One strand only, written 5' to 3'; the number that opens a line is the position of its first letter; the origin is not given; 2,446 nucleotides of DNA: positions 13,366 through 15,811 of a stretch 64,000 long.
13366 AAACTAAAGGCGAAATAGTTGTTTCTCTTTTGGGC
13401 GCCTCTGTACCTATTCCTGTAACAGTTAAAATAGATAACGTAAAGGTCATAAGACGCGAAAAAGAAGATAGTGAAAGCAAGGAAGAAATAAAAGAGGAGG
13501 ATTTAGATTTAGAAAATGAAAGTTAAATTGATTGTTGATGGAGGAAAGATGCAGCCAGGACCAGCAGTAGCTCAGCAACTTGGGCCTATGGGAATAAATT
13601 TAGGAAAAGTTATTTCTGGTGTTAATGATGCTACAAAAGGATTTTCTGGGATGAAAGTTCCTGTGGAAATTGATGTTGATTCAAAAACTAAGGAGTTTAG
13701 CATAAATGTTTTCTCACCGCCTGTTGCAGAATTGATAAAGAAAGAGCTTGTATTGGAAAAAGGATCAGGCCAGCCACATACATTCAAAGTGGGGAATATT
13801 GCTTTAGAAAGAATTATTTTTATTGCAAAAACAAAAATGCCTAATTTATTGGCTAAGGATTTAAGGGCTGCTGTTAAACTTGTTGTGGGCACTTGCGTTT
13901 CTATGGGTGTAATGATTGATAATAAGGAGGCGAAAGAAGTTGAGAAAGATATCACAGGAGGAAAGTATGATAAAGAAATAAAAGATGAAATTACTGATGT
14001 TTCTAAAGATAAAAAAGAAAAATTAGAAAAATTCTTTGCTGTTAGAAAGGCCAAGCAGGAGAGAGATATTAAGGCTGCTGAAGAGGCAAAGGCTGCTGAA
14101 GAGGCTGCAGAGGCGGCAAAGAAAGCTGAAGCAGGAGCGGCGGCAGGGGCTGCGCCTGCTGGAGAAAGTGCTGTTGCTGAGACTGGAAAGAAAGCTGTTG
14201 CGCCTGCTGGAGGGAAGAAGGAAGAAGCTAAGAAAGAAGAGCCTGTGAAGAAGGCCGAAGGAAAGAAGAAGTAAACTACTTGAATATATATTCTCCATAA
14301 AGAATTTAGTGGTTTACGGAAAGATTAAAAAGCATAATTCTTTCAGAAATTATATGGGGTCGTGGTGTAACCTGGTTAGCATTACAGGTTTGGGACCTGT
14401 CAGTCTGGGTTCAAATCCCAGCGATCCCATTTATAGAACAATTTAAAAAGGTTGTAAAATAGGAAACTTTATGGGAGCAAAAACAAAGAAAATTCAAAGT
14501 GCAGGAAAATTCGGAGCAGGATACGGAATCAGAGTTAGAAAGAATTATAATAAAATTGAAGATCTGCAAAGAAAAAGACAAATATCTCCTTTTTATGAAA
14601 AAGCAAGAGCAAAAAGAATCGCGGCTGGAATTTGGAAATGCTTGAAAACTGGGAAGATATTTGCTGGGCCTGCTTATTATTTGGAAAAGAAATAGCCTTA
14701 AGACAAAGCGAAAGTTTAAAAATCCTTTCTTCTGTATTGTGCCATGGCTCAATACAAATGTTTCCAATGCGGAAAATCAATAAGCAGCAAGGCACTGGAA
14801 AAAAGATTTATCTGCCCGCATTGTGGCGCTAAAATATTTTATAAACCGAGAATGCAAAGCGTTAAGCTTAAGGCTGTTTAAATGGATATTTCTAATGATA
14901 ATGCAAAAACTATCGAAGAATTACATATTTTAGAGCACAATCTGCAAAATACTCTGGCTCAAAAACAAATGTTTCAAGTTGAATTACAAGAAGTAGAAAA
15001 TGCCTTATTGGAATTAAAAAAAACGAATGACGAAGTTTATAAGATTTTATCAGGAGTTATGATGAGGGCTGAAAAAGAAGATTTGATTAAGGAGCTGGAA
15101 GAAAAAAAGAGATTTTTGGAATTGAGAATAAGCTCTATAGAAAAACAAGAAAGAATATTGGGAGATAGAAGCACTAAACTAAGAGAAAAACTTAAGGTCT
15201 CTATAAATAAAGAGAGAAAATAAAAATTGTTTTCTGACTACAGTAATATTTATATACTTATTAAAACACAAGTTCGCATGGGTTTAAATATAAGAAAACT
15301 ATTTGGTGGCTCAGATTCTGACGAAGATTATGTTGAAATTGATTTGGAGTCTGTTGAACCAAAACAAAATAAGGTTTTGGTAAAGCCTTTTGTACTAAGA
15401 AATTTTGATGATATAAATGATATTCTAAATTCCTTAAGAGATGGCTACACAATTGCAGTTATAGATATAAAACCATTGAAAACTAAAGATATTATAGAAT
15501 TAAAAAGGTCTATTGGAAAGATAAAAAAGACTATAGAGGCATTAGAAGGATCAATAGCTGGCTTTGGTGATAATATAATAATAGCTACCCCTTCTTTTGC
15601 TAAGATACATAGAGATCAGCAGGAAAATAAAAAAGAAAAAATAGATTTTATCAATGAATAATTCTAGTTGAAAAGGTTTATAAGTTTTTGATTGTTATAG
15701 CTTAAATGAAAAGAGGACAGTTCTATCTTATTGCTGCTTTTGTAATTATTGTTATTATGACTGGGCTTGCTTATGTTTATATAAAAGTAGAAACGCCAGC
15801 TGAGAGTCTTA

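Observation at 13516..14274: L11 carries an ~85-residue Ala/Lys/Glu-rich C-terminal tail, and the expected L1-L10-L12 stalk genes do not follow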

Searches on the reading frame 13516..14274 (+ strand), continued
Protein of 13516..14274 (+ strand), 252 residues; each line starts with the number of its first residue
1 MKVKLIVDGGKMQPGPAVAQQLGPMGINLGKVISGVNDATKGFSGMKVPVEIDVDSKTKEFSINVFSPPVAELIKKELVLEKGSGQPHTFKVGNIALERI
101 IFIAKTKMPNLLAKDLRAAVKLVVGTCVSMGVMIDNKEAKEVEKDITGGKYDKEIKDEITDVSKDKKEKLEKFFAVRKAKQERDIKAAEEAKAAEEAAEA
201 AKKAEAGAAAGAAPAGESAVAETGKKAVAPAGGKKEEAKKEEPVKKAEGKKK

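Call 78: find_encoding_contigs(protein=P0143, flank=8000, max_places=1)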
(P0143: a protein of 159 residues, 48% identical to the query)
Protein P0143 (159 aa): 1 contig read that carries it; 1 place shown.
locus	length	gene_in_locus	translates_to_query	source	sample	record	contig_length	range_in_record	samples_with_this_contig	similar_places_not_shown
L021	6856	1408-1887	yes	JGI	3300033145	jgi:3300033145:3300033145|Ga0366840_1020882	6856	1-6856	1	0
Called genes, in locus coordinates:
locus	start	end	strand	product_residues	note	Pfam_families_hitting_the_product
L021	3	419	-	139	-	?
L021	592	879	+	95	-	-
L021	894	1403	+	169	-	PF03439:Spt5-NGN, PF00467:KOW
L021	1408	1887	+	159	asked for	PF03946:Ribosomal_L11_N, PF00298:Ribosomal_L11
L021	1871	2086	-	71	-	-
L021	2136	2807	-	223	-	PF02811:PHP, PF13263:PHP_C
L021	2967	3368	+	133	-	-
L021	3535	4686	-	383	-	PF22641:TiaS_TCKD, PF08489:TiaS_FLD, PF01336:tRNA_anti-codon, PF23783:Zn_ribbon_TiaS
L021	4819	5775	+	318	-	PF26553:PDDEXK_19, PF01381:HTH_3 (weak)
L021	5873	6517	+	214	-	PF00687:Ribosomal_L1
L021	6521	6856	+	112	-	?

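Call 79: find_encoding_contigs(protein=P0154, flank=8000, max_places=1)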
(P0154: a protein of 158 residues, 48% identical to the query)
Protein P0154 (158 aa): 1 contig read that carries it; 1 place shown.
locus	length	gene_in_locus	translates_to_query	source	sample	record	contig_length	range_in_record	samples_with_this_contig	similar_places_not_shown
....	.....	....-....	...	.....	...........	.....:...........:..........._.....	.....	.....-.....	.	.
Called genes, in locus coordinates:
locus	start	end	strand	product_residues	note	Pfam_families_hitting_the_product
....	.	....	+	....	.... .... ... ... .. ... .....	-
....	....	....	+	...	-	-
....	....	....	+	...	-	-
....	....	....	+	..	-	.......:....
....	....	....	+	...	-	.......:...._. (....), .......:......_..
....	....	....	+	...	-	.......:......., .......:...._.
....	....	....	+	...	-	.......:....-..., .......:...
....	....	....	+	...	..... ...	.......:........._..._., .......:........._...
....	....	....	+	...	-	-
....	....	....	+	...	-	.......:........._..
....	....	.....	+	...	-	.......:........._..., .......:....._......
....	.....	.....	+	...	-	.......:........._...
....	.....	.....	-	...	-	-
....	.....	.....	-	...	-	-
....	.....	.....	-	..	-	-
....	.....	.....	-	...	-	-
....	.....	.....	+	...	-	-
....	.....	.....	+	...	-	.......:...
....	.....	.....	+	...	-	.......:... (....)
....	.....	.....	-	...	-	-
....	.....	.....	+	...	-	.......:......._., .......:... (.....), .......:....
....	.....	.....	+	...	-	?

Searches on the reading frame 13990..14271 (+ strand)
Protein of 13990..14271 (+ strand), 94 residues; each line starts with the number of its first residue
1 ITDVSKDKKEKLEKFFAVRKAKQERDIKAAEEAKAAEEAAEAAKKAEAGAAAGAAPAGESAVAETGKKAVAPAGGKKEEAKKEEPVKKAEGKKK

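Call 46: search_protein_families(library=pfam, proteins=[window:13990-14271:+], max_evalue=10)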
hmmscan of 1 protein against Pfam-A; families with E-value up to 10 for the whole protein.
window:13990-14271:+ (94 aa): 1 family
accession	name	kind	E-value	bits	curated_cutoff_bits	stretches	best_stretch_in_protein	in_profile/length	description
PF21721.2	Gp38_N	-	0.053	14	25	1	58-74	9-25/40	Phage tail fibre adhesin Gp38 N-terminal domain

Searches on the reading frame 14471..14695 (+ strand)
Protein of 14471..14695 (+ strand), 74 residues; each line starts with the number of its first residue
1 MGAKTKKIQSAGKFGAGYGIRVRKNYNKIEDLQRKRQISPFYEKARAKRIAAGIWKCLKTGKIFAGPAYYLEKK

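Call 4: search_protein_families(library=pfam, proteins=[window:14471-14695:+], max_evalue=0.01)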
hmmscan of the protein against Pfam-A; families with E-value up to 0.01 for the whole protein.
window:14471-14695:+ (74 aa): 1 family
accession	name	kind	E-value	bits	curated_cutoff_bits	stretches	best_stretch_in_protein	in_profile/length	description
PF01780.25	Ribosomal_L37ae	-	5.8e-20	71.6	21.9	1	4-72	1-69/85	Ribosomal L37ae protein family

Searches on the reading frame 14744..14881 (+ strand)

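Call 4: search_protein_families(library=pfam, proteins=[window:14744-14881:+], max_evalue=0.01)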
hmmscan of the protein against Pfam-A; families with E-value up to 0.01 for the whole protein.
window:14744-14881:+ (45 aa): 17 families
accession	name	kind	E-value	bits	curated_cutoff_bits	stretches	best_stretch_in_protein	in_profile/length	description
PF03604.18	Zn_ribbon_RPAB4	-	2.3e-05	24.4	24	1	4-36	1-32/32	DNA directed RNA polymerase, 7 kDa subunit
PF14369.11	Zn_ribbon_19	-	0.0001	22.8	30.8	1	4-29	3-29/35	zinc-ribbon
PF17848.7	Zn_ribbon_ACC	-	0.00011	22.7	24.5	1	5-27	3-26/26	Acetyl-CoA carboxylase zinc finger domain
PF18439.7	zf_UBZ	-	0.0002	21.4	25.6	0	3-17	2-16/32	Ubiquitin-Binding Zinc Finger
PF23783.1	Zn_ribbon_TiaS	-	0.00034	20.7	27.3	1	5-35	3-33/41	TiaS C-terminal zinc ribbon domain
PF07754.17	HVO_2753_ZBP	-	0.00036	20.7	33.2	1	6-32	1-27/46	Small zinc finger protein HVO_2753-like, Zn-binding pocket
PF13248.11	Zn_ribbon_3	-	0.00038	20.2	27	0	23-31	18-26/26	zinc-ribbon domain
PF13240.11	Zn_Ribbon_1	-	0.00047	20.3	25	0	24-31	2-9/23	zinc-ribbon domain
PF01155.25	HypA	-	0.00094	19.6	28.9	1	2-31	69-96/112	Hydrogenase/urease nickel incorporation, metallochaperone, hypA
PF14803.11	Zn_ribbon_Nudix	-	0.001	19.3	25.6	1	6-33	3-33/34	Nudix N-terminal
PF06221.18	zf-C2HC5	-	0.0017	18.7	25.8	1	5-39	19-52/54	Putative zinc finger motif, C2HC5-type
PF18256.6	HscB_4_cys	-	0.0021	18.3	26.2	1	5-29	2-25/27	Co-chaperone HscB tetracysteine metal binding motif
PF00096.32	zf-C2H2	-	0.0033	18.3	25.2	0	4-16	1-13/23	Zinc finger, C2H2 type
PF07282.18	Cas12f1-like_TNB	-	0.0061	17.1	26.3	1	5-30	30-49/60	Cas12f1-like, TNB domain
PF12773.13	DZR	-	0.0082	16.7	27.3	0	6-30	15-33/45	Double zinc ribbon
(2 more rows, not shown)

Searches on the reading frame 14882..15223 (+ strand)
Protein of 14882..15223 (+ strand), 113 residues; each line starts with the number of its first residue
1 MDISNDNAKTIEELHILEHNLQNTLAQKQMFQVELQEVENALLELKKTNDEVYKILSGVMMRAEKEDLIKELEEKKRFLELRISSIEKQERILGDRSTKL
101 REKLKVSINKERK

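Call 4: search_protein_families(library=pfam, proteins=[window:14882-15223:+], max_evalue=0.01)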
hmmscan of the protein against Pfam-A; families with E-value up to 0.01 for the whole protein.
window:14882-15223:+ (113 aa): 1 family
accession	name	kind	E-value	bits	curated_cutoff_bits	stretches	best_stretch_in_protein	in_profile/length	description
PF01920.25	Prefoldin_2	-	3.2e-12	46.8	27.6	1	11-107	4-102/106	Prefoldin subunit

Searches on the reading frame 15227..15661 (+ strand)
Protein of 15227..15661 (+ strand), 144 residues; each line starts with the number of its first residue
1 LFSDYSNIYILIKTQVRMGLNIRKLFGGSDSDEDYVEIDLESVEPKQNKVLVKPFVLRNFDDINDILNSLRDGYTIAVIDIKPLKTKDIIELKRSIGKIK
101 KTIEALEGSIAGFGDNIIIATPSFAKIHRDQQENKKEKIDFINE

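Call 4: search_protein_families(library=pfam, proteins=[window:15227-15661:+], max_evalue=0.01)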
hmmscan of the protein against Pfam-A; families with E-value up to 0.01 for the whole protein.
window:15227-15661:+ (144 aa): 1 family
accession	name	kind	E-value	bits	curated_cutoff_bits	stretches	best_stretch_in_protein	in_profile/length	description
PF04472.17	SepF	-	1.4e-09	38.5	27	1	52-127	1-72/72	Cell division protein SepF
